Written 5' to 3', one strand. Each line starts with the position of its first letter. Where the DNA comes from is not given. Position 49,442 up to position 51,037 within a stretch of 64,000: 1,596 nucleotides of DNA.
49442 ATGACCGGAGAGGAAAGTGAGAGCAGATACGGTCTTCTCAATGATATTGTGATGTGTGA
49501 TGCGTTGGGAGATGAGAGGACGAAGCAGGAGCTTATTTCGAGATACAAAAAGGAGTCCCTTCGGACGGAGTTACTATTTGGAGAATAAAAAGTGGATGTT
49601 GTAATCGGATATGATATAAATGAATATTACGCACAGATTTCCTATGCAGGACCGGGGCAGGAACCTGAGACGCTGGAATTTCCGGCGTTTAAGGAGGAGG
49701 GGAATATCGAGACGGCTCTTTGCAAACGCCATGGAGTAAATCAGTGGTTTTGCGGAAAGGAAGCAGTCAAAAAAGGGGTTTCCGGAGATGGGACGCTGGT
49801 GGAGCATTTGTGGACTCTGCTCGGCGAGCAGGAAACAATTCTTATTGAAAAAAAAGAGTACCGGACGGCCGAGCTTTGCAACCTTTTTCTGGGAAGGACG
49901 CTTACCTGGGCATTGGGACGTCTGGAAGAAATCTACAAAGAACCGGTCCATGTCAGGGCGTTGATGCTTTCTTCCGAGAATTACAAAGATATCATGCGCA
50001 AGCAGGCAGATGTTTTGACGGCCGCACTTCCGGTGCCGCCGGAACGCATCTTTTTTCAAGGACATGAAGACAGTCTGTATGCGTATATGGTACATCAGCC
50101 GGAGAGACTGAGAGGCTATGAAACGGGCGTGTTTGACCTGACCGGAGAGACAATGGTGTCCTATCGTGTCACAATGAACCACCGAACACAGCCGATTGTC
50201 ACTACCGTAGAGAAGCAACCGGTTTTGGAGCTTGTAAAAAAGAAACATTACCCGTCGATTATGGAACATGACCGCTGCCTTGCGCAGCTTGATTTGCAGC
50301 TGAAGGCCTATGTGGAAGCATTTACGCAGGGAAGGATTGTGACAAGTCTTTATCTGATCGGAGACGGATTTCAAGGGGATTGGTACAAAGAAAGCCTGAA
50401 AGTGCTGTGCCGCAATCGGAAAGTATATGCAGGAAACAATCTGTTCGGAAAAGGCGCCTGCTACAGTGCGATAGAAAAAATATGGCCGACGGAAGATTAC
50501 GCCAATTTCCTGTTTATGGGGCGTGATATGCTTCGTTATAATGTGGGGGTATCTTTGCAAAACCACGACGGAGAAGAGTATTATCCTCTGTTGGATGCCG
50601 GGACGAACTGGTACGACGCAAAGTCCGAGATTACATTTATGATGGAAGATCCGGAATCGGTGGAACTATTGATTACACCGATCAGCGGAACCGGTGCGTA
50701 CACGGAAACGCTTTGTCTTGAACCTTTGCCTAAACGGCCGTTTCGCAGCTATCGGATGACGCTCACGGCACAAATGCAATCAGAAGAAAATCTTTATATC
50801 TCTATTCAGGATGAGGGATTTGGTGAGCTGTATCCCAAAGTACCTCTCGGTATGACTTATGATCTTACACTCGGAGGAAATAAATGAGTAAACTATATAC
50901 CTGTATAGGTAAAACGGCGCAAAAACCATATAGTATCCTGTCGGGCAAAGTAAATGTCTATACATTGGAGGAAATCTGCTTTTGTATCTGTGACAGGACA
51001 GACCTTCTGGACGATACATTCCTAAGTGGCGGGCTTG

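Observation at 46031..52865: Translationally coupled four-gene operon of unknown function built around a degenerate HSP70-like protein: candidate undescribed system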

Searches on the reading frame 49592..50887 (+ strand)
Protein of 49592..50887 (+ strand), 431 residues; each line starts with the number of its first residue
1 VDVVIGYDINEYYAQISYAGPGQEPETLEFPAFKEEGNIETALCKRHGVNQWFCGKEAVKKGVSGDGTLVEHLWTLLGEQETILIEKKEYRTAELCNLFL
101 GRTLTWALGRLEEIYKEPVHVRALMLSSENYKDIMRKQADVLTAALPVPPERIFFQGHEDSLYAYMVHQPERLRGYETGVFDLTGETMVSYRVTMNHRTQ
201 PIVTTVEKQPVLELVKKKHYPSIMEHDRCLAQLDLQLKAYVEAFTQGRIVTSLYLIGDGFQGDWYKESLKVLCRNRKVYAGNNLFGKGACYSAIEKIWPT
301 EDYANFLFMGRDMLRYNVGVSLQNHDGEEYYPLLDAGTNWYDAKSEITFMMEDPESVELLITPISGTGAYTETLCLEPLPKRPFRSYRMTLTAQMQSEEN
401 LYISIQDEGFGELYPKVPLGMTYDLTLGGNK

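Call 4: search_protein_families(library=pfam, proteins=[window:49592-50887:+], max_evalue=0.01)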
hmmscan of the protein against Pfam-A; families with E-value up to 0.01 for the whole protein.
window:49592-50887:+ (431 aa): 1 family
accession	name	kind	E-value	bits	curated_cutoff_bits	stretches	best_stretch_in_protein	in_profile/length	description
PF18980.5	DUF5716_C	-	8.8e-80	268.3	34.7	1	124-416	2-285/296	Family of unknown function (DUF5716) C-terminal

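Call 5: search_protein_families(library=ncbifam, proteins=[window:49592-50887:+], max_evalue=0.01)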
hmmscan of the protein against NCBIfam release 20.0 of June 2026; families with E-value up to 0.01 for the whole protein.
window:49592-50887:+ (431 aa): 0 families

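Call 7: search_protein_families(library=padloc, proteins=[window:49592-50887:+], max_evalue=0.1)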
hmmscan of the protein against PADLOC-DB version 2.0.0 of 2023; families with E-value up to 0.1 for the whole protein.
window:49592-50887:+ (431 aa): 0 families

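Call 8: search_solved_structures(query=window:49592-50887:+, max_evalue=10, show_alignments=2)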
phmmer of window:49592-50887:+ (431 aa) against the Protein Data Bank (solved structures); distinct sequences matched with E-value up to 10: 0.

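Call 9: find_homologous_proteins(query=window:49592-50887:+)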
Query window:49592-50887:+ (431 aa): 226 proteins with E <= 0.001 among 4309 candidates; the best 120 are listed.
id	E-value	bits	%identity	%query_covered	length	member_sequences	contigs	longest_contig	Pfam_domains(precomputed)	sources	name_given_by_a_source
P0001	3.5e-297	1003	100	100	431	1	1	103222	PF18980.6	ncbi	-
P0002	4.9e-241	818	80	100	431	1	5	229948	PF18980.6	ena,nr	nr:hypothetical protein [Lachnospiraceae bacterium]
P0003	3.1e-237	806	79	100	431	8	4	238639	PF18980.6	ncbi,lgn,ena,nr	ncbi:MAG: hypothetical protein IJZ76_02070 [Lachnospiraceae bacterium]|nr:hypothetical protein [Lach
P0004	3.4e-208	710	70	99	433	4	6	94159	PF18980.6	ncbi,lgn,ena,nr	ncbi:MAG: hypothetical protein E7289_07115 [Lachnospiraceae bacterium]|nr:hypothetical protein [Lach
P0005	2.6e-206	704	70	99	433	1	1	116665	PF18980.6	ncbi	-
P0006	6.9e-204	696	69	99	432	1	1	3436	PF18980.6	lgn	-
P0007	9.6e-204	695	69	99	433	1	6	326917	PF18980.6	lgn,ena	-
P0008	1.1e-202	692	68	99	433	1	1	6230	PF18980.6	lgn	-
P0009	7.2e-202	689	66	100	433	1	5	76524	PF18980.6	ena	-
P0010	2.7e-201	687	67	99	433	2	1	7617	PF18980.6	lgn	-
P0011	3.5e-199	680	67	99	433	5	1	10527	PF18980.6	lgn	-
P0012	1.5e-198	678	67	99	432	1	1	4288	PF18980.6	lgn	-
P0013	3.0e-198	677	67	99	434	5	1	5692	PF18980.6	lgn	-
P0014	8.4e-196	669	67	99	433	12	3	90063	PF18980.6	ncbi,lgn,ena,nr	ncbi:MAG: hypothetical protein J6B19_04200 [Lachnospiraceae bacterium]|nr:hypothetical protein [Lach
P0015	3.8e-195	667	65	100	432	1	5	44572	PF18980.6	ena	-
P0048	2.8e-126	440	50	97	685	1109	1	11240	PF18980.6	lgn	-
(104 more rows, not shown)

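Call 13: find_related_loci(query=A1, collection=genome_contigs, flank=10000)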
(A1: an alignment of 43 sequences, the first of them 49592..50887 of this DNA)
Query A1 (431 aa) in genome_contigs; peptide patterns used: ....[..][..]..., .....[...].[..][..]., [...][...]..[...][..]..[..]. (x = any residue, [..] = any of these).
600 stretches matched a pattern (row limit reached: there are more); 572 encode a relative of the query (tblastn E <= 1e-3); the best 80 are kept; 80 distinct loci.
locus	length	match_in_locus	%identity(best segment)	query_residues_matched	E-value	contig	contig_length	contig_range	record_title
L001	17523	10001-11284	69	1-428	0e+0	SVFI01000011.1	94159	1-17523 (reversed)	MAG: Lachnospiraceae bacterium isolate SIG328 NODE_5698_length_94159_cov_4.451665, whole genome shotgun sequence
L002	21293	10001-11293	65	1-431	0e+0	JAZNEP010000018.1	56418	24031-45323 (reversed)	MAG: Lachnospiraceae bacterium isolate T1900044719_TS20190185.MAGScoT_cleanbin_000022 SGB_1899_k141_1176546, whole genom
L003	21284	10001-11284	64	1-428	0e+0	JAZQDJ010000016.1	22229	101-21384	MAG: Lachnospiraceae bacterium isolate T1900044636_TS20190102.MAGScoT_cleanbin_000066 SGB_1158_k141_2323145, whole genom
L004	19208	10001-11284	67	1-428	0e+0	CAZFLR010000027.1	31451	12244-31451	MAG TPA_asm: uncultured Kineothrix sp. isolate SRP350583_co3_239 genome assembly, contig: NODE_1429_length_31451_cov_27.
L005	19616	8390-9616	50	1-417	4e-133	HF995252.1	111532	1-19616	Firmicutes bacterium CAG:194 genomic scaffold, scf123, whole genome shotgun sequence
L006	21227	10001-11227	50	1-417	5e-132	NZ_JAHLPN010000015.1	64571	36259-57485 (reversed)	Kineothrix sp. MSJ-39 L-50_ctg015, whole genome shotgun sequence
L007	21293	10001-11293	42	1-428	9e-121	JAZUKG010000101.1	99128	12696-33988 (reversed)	MAG: Lachnospiraceae bacterium isolate T1900045249_TH20190019.MAGScoT_cleanbin_000033 SGB_5731_k141_4576223, whole genom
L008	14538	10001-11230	48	3-415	1e-115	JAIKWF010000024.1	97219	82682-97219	MAG: Lachnospiraceae bacterium isolate RUI421 k141_6162145_flag=0_multi=24.0000_len=97219, whole genome shotgun sequence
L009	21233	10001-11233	45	3-415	3e-115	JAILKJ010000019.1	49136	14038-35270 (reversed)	MAG: Lachnospiraceae bacterium isolate RUI199 k141_9539085_flag=0_multi=10.9980_len=49136, whole genome shotgun sequence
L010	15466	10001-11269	44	3-427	3e-114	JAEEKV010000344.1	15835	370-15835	MAG: Lachnospiraceae bacterium isolate Tb.RUG.200 k141_12630526_flag=1_multi=12.0000_len=15835, whole genome shotgun seq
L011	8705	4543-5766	43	3-415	1e-111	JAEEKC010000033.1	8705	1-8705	MAG: Lachnospiraceae bacterium isolate Tb.RUG.184 k141_646018_flag=1_multi=12.0000_len=8705, whole genome shotgun sequen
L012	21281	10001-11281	48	1-427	2e-137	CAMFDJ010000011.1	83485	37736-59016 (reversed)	MAG: uncultured Lachnospiraceae bacterium isolate SRR11489788_bin.22_metaWRAP_v1.3_MAG genome assembly, contig: ERZ11466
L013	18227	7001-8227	38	3-415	3e-90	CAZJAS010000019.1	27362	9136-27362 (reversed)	MAG TPA_asm: uncultured Clostridium sp. isolate SRP294416_co2_412 genome assembly, contig: NODE_1467_length_27362_cov_27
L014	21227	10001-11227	38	3-415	1e-89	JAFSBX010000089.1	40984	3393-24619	MAG: Lachnospiraceae bacterium isolate RGIG3002 Goat_Rectum-3__c547767, whole genome shotgun sequence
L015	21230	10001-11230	38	3-414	2e-89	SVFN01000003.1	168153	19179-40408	MAG: Lachnospiraceae bacterium isolate SIG333 NODE_154_length_168153_cov_13.036793, whole genome shotgun sequence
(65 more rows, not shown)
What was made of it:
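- At least 572 matching stretches in species-representative genomes (call 13).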

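Call 18: predict_structure(alignment_id=A1)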
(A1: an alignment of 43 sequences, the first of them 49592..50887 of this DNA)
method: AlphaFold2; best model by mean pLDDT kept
length: 431 residues; sequences in the alignment: 43
mean_pLDDT: 90.4   pTM: 0.80
mean pLDDT of the five models: 90.4, 90.1, 89.6, 89.1, 88.8
residues with pLDDT >= 90: 282; 70-90: 147; 50-70: 1; < 50: 1
segments of 3 or more residues with pLDDT < 50: none
pLDDT, mean of each block of 10 residues (from residue 1): 96 94 94 86 93 94 94 92 93 96 96 96 93 86 93 93 92 86 93 90 91 90 91 96 92 90 90 90 94 92 84 87 85 87 90 87 86 88 82 91 91 79 86 48
secondary structure, 60 per line:
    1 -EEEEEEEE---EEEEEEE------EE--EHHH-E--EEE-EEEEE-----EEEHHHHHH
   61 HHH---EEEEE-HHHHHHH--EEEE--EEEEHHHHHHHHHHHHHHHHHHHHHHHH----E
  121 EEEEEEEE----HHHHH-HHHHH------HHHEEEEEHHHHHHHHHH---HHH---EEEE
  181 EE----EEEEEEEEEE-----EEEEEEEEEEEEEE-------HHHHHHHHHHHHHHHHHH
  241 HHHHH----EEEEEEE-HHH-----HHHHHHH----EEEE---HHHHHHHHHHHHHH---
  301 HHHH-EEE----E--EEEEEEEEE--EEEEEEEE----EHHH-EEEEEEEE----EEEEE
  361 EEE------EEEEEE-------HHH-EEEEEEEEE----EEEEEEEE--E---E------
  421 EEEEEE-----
elements in order: E2-9 E13-19 E38-40 E42-46 E52-54 H55-63 E67-71 H73-79 E82-85 E88-91 H92-115 E120-128 H133-137 H139-143 E153-157 H158-167 E177-182 E187-196 E202-215 H223-245 E250-256 H266-272 E277-280 H284-297 H301-304 E306-308 E316-324 E327-334 E344-351 E356-363 E370-375 E387-395 E400-407 E421-426
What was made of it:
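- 49592..50506 (+): Gene B, NBD-like domain (aa 1-305): actin/Hsp70 fold with a reduced subdomain IIB. Acidic residues D8 (D/E in 43/43), E160 (E/D in 43/43) and D182 (D/E in 35/43) are kept. The GTT and GGGT phosphate loops are lost. LIGDGF and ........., the equivalents of DnaK LVGGQT and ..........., are kept. AF2 pLDDT 90.4 (call 18).
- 50507..50887 (+): Gene B, SBDbeta-like beta-sandwich (aa 306-426) with no alpha-helical lid, followed by the stop codon (the ATGA overlap with C). The model is all-beta after aa 305 (call 18).
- On Canonical Hsp70/DnaK: Model pLDDT 90.4 (call 18). The protein ends at aa 431 after an all-beta domain; there are no helices after aa 305 (call 18).
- There is no lid (call 18). 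Subdomain IIB is reduced (call 18).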

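Call 20: fold_search(model_id=the predicted structure, library=pdb)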
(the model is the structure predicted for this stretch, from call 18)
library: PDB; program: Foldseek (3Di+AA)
matches with E <= 10: 1094; with E <= 0.001: 326
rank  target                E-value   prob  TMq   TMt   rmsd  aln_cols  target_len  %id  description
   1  9a5j_A                2.0e-18  1.00  0.53  0.40  10.0       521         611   13  Integrative model of DNAK-GUDB by crosslinking MS and deep learning (released 2024-09-18)
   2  4ani_C                2.4e-18  1.00  0.48  0.42  19.6       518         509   13  Structural basis for the intermolecular communication between DnaK and GrpE in the DnaK chaperone system from Geobacil (released 2012-05-23)
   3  7kru_A                3.1e-18  1.00  0.57  0.47   8.7       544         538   12  Stimulating state of a truncated Hsp70 DnaK fused with a substrate peptide (released 2021-09-15)
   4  7krv_A                4.7e-18  1.00  0.58  0.48   8.4       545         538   12  Stimulating state of disulfide-bridged Hsp70 DnaK (released 2021-09-15)
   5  5obv                  4.7e-18  1.00  0.46  0.39  19.6       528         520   13  Mycoplasma genitalium DnaK deletion mutant lacking SBDalpha in complex with ADP and Pi. (released 2018-05-09)
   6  5obu                  7.8e-18  1.00  0.45  0.39  20.2       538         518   12  Mycoplasma genitalium DnaK deletion mutant lacking SBDalpha in complex with AMPPNP. (released 2018-05-09)
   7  7kru_B                1.2e-17  1.00  0.59  0.49   7.7       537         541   12  Stimulating state of a truncated Hsp70 DnaK fused with a substrate peptide (released 2021-09-15)
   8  8gb3_D                2.0e-17  1.00  0.44  0.38  18.8       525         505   13  Structure of the Mycobacterium tuberculosis Hsp70 protein DnaK bound to the nucleotide exchange factor GrpE (released 2024-01-31)
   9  7krv_B                3.8e-17  1.00  0.60  0.50   7.6       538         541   11  Stimulating state of disulfide-bridged Hsp70 DnaK (released 2021-09-15)
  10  2v7y                  3.8e-17  1.00  0.50  0.44  21.2       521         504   13  Crystal structure of the molecular chaperone DnaK from Geobacillus kaustophilus HTA426 in post-ATP hydrolysis state (released 2008-04-08)
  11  7kzi_A                4.8e-17  1.00  0.53  0.40  10.1       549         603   11  Intermediate state (QQQ) of near full-length DnaK alternatively fused with a substrate peptide (released 2021-05-12)
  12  7kzu                  4.8e-17  1.00  0.51  0.43  10.8       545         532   12  Quasi-intermediate state (Q) of a truncated Hsp70 DnaK fused with a substrate peptide (released 2021-05-12)
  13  4b9q_A                2.6e-16  1.00  0.54  0.41  10.4       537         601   11  Open conformation of ATP-bound Hsp70 homolog DnaK (released 2012-11-14)
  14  7ko2_B                3.7e-16  1.00  0.52  0.39  10.8       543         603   11  Restraining state of near full-length Hsp70 DnaK (released 2021-09-15)
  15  6sr6_C                5.4e-16  1.00  0.49  0.41  16.0       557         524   11  Crystal structure of the RAC core with a pseudo substrate bound to Ssz1 SBD (released 2020-03-25)
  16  7x3k_B                5.7e-16  1.00  0.51  0.44  16.1       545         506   11  Cryo-EM structure of RAC in the State C2 RNC-RAC complex (released 2022-06-29)
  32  6sr6_A                1.3e-14  1.00  0.50  0.42  15.7       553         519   11  Crystal structure of the RAC core with a pseudo substrate bound to Ssz1 SBD (released 2020-03-25)
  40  5mb9_A                3.4e-14  1.00  0.49  0.43  15.4       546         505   11  Crystal structure of the eukaryotic ribosome associated complex (RAC), a unique Hsp70/Hsp40 pair (released 2016-12-28)
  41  5mb9_B                3.6e-14  1.00  0.50  0.45  14.3       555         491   11  Crystal structure of the eukaryotic ribosome associated complex (RAC), a unique Hsp70/Hsp40 pair (released 2016-12-28)
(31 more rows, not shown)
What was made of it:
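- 49592..50506 (+): Foldseek to DnaK/Hsp70 at E 2e-18 and TMq 0.5-0.6 (call 20).
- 50507..50887 (+): Foldseek alignments span NBD plus SBD of DnaK (call 20).
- On Canonical Hsp70/DnaK: Foldseek against PDB: DnaK and Hsp70 chains at E 2e-18 to 1e-13, with alignments spanning both domains (call 20).
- Closest known: DnaK / canonical Hsp70. Same: B has the NBD plus SBDbeta two-domain fold (Foldseek E 2e-18, TMq 0.5-0.6, call 20).
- Closest known: Ssz1-Zuo1 ribosome-associated complex. Same: RAC chains (6sr6, 5mb9, 7x3k) are among the top fold matches (call 20).
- The Hsp70 NBD plus SBDbeta fold (call 20). B has the actin/Hsp70-superfamily fold (call 20). Foldseek ranks Hsp70s first, across both NBD and SBD (call 20).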

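Call 25: search_solved_structures(query=A1, max_evalue=10, show_alignments=1)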
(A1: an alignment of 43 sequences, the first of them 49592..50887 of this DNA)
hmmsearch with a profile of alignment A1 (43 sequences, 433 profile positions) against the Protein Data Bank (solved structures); distinct sequences matched with E-value up to 10: 0.
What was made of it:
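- Closest known: DnaK / canonical Hsp70. Different: There is no sequence-level hit to Hsp70 in Pfam or PDB profiles (calls 4, 8, 25).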

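Call 41: search_protein_representatives(alignment_id=A1)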
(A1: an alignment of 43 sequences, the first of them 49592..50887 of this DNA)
Query: 43 sequences, 433 profile positions. Proteins with E-value up to 0.001 (for the whole library): 1799; up to 1e-10: 1198; up to 1e-30: 667. The best 150 are listed.
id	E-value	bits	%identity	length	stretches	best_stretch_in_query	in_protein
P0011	1.1e-179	614.0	-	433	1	3-432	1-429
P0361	8.0e-172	588.1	-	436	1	2-430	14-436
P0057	2.5e-171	586.5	-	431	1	2-432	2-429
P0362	3.4e-162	556.4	-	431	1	4-430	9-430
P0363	8.3e-161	551.8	-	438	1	3-430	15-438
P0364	2.7e-159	546.8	-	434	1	3-430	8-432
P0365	6.0e-154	529.2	-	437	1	3-430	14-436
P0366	1.3e-153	528.1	-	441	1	3-432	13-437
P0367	9.6e-150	515.4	-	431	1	3-431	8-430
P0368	3.6e-149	513.5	-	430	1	7-428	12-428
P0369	4.4e-149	513.2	-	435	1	4-430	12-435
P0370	1.6e-147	508.1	-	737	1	3-429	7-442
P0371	4.4e-146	503.3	-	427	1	3-431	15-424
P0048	1.3e-145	501.8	-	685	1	3-432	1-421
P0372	1.4e-145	501.7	-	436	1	3-430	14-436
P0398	1.1e-129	449.2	-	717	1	3-431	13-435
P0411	1.3e-121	422.6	-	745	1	4-428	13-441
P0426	1.4e-115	402.8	-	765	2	191-432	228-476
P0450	5.7e-106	371.1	-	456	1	6-430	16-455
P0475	2.6e-95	336.0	-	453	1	3-430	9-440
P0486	3.8e-93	328.9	-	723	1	5-431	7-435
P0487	5.2e-93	328.4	-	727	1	4-430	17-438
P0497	8.2e-91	321.2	-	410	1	6-428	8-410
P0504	2.2e-89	316.5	-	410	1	6-432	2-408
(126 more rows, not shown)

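Call 48: search_dna_similar(query=window:49592-50887:+, collection=plasmids, mode=protein, max_evalue=0.001)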
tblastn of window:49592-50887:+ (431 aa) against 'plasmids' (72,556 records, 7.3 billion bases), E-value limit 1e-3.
No match.
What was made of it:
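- Nothing on plasmids (call 48).
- Tried and rejected: Plasmid origin is rejected (call 48).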

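Call 49: search_dna_similar(query=window:49592-50887:+, collection=phages, mode=protein, max_evalue=0.001)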
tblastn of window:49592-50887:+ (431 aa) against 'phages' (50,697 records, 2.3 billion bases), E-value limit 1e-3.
Records with a match: 5; places in all: 5; records where one place covers at least 80% of the query: 3.
Best place of each record, by identity: <60% 5.
By first word of the organism name: Bacteriophage 5.
By host as written in the record: - 5.
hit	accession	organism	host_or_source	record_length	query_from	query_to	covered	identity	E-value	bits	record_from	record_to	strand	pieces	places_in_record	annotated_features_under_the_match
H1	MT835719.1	Bacteriophage sp.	human fecal samples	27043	5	427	98%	28.4%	1e-47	181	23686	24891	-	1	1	record has no annotation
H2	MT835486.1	Bacteriophage sp.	human fecal samples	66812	3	415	96%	23.1%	4e-34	140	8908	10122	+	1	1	record has no annotation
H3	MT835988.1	Bacteriophage sp.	human fecal samples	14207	4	413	95%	22.0%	2e-28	124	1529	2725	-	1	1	record has no annotation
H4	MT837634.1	Bacteriophage sp.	human fecal samples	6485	137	413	64%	23.4%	2e-16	88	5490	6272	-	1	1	record has no annotation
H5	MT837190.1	Bacteriophage sp.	human fecal samples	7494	236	326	21%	28.3%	4e-5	52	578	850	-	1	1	record has no annotation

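Call 50: get_annotated_region(hit=H2, flank=12000)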
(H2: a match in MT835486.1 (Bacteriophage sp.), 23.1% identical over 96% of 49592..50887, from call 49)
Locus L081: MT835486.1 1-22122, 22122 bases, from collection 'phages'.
description: UNVERIFIED: Bacteriophage sp. clone scaffold_23 genomic sequence.
organism: Bacteriophage sp. (NCBI taxid 38018)
taxonomy: Viruses
host: -; source: human fecal samples; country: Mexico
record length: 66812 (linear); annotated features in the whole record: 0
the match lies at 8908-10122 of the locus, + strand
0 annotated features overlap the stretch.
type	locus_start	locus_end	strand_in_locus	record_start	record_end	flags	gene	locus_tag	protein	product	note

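Call 51: get_annotated_region(hit=H1, flank=12000)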
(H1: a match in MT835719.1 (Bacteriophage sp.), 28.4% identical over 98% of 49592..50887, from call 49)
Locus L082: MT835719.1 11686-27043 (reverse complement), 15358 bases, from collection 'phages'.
description: UNVERIFIED: Bacteriophage sp. clone scaffold_523 genomic sequence.
organism: Bacteriophage sp. (NCBI taxid 38018)
taxonomy: Viruses
host: -; source: human fecal samples; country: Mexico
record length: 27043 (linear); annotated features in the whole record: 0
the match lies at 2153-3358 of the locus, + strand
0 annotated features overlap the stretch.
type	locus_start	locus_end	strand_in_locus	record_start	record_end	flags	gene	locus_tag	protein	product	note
